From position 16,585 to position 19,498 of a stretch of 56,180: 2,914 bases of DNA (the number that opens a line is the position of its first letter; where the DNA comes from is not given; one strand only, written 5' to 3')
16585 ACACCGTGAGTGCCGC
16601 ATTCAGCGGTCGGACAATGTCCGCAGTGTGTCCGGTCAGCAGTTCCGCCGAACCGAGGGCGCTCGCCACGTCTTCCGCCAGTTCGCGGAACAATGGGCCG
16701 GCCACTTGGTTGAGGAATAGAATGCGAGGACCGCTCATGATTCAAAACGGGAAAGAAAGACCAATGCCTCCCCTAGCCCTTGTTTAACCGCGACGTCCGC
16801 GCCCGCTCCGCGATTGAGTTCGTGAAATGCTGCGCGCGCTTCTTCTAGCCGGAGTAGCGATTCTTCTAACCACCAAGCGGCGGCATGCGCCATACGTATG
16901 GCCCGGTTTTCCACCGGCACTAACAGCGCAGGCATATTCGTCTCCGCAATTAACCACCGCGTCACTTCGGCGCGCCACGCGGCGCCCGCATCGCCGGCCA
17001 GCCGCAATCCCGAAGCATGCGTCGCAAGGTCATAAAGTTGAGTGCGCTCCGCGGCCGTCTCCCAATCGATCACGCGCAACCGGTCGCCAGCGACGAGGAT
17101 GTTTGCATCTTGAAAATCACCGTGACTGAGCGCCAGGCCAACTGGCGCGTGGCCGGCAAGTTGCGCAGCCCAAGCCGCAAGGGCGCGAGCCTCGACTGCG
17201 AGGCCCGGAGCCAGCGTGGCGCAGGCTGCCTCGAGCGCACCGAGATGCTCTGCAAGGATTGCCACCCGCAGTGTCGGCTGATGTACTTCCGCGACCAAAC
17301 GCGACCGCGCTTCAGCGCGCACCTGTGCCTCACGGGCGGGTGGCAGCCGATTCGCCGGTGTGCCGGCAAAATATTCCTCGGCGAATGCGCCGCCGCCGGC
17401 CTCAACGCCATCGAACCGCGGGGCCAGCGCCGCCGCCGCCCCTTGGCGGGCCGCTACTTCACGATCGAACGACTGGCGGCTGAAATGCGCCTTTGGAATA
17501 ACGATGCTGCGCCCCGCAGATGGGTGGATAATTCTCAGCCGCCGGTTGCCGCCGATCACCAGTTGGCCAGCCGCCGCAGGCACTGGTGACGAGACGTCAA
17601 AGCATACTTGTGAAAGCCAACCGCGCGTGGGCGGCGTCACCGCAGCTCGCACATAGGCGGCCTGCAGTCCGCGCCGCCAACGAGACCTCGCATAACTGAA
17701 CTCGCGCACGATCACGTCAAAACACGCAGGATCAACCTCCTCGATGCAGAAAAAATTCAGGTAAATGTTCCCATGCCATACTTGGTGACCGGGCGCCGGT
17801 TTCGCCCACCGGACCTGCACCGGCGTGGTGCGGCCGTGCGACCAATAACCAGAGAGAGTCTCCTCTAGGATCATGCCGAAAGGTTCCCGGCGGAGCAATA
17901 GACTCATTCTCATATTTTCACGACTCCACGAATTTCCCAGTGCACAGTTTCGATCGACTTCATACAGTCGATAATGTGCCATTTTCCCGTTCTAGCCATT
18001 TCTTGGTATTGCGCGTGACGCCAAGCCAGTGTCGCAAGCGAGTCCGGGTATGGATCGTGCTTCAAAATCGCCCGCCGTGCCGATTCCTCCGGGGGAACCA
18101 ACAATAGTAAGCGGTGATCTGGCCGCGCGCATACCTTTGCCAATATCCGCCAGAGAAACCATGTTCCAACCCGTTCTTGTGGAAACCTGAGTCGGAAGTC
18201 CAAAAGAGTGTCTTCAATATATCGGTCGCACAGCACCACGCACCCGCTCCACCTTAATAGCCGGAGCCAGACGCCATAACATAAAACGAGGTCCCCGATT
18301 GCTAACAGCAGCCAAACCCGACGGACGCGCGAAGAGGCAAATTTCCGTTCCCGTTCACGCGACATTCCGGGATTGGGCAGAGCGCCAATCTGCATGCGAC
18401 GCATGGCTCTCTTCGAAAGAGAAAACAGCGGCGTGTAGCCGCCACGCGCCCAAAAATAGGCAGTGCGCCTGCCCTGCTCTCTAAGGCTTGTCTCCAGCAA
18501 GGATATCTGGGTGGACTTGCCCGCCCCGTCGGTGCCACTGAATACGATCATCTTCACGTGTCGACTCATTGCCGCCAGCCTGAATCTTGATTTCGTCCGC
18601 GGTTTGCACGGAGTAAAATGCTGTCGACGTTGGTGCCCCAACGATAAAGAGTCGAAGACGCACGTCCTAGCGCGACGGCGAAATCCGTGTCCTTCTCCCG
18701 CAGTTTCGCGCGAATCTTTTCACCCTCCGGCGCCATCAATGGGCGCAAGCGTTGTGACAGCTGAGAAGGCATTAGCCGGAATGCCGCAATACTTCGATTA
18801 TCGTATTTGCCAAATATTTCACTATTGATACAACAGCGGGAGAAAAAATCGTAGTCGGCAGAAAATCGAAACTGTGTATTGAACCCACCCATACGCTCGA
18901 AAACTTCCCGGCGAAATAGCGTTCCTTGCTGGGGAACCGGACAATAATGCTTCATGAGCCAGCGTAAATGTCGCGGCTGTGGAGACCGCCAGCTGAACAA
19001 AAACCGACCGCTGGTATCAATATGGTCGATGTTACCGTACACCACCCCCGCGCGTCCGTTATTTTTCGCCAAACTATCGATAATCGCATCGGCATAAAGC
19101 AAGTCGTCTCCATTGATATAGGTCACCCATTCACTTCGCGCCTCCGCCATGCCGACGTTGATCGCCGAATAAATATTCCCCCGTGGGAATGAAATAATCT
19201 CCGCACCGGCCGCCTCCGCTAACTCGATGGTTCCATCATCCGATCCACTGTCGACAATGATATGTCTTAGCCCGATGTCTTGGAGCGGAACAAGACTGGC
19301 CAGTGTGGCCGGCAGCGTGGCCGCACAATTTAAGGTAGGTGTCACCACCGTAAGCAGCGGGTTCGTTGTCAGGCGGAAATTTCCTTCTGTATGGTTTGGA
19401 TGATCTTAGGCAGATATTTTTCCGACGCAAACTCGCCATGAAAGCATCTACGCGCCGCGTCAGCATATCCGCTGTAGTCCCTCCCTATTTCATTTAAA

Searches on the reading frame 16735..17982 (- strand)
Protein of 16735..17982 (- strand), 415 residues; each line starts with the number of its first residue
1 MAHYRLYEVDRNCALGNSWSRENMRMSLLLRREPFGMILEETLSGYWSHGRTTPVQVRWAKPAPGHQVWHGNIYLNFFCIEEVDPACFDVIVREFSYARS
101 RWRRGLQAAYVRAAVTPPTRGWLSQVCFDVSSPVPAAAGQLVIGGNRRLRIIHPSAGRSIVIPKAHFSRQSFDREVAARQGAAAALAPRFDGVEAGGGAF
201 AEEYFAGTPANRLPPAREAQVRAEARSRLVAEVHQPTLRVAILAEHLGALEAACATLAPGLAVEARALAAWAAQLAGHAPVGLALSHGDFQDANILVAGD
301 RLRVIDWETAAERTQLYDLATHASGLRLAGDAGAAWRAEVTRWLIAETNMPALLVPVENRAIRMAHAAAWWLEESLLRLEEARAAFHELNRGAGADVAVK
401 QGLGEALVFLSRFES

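Call 19: search_protein_families(library=pfam, proteins=[window:16735-17982:-], max_evalue=0.01)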
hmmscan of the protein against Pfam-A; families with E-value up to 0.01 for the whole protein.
window:16735-17982:- (415 aa): 2 families
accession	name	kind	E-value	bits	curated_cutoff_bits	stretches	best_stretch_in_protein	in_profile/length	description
PF19974.5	TCAD9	-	1.5e-06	28.1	40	1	221-326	251-341/429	Ternary complex associated domain 9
PF01633.27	Choline_kinase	-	0.00021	21.2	29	1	281-322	160-203/300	Choline/ethanolamine kinase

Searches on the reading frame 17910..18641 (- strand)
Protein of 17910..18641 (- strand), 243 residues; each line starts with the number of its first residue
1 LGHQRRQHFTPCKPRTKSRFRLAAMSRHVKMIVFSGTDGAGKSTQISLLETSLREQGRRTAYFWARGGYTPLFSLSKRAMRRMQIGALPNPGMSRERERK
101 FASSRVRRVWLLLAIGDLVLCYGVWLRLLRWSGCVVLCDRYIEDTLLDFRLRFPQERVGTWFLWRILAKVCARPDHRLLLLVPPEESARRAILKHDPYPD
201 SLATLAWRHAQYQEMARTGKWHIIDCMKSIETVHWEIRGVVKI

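Call 84: search_protein_families(library=pfam, proteins=[window:17910-18641:-], max_evalue=0.01)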
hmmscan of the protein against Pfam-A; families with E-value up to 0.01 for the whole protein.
window:17910-18641:- (243 aa): 3 families
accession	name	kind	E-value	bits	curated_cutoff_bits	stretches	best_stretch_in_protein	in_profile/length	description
PF02223.23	Thymidylate_kin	-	4.4e-13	49.8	27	2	133-237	80-185/185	Thymidylate kinase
PF03308.22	MeaB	-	0.0024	17.3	23.1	1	26-61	30-65/273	Methylmalonyl Co-A mutase-associated GTPase MeaB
PF10412.15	TrwB_AAD_bind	-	0.0052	16.2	20.5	1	27-77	13-63/387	Type IV secretion-system coupling protein DNA-binding domain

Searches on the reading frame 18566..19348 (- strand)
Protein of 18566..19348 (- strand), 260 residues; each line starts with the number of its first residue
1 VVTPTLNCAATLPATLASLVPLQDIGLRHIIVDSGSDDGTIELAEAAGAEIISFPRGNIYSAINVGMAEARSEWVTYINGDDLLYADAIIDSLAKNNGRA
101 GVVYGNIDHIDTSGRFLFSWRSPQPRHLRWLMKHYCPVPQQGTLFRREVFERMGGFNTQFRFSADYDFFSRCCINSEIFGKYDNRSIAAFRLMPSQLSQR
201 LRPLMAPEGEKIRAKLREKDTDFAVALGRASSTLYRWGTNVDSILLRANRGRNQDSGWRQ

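Call 70: search_protein_families(library=pfam, proteins=[window:18566-19348:-], max_evalue=0.001)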
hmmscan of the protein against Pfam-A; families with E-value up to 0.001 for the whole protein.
window:18566-19348:- (260 aa): 2 families
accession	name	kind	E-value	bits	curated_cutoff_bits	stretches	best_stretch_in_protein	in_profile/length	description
PF00535.33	Glycos_transf_2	-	1e-17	65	23.3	1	2-153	3-167/168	Glycosyl transferase family 2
PF10111.15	Glyco_tranf_2_2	-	1.6e-06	28.3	27.3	1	27-176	30-203/276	Glycosyltransferase like family 2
